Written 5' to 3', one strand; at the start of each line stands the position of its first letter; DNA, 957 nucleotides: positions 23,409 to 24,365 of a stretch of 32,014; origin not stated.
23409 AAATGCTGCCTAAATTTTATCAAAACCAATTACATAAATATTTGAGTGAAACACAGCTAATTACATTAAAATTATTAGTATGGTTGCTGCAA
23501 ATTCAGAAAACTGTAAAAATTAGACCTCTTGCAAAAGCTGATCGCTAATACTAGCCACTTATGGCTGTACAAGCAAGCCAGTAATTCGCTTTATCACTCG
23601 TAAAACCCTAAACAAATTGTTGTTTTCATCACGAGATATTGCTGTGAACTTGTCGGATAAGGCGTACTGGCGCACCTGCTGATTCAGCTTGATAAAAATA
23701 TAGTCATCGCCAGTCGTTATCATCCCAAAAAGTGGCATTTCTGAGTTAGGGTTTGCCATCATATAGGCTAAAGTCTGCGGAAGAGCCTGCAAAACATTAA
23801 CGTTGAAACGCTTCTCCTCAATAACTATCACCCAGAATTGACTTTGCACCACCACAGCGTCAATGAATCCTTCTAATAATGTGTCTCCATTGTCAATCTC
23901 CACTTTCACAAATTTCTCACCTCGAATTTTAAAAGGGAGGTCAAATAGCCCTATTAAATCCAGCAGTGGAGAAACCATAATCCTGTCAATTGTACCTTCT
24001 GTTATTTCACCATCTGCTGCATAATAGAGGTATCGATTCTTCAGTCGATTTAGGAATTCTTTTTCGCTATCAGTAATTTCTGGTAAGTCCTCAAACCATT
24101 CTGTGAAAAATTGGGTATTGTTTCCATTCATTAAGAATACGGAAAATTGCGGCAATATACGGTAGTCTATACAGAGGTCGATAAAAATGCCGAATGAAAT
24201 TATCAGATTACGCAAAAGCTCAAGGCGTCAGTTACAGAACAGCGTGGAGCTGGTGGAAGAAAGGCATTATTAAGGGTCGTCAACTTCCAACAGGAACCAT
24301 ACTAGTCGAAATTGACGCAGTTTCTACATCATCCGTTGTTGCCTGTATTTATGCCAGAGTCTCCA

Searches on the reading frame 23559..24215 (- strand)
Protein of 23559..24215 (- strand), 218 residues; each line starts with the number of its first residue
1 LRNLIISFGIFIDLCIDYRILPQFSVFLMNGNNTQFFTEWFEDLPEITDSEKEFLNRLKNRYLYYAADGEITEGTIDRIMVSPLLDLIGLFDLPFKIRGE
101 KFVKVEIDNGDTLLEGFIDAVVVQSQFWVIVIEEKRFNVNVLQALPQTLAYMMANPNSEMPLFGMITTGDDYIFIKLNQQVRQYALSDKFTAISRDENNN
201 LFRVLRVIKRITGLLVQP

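Call 77: search_protein_families(library=pfam, proteins=[window:23559-24215:-], max_evalue=0.0001)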
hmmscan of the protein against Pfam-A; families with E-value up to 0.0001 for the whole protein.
window:23559-24215:- (218 aa): 0 families

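Call 78: search_protein_families(library=padloc, proteins=[window:23559-24215:-], max_evalue=0.001)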
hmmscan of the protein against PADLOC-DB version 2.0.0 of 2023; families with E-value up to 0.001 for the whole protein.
window:23559-24215:- (218 aa): 1 family
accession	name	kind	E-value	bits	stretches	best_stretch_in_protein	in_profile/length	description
PDLC01472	PD_DExK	-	1.8e-06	25.9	1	77-208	7-139/146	"CAS-I,CAS-II,CAS-III,CAS-IV,CAS-V,CAS-VI; associated"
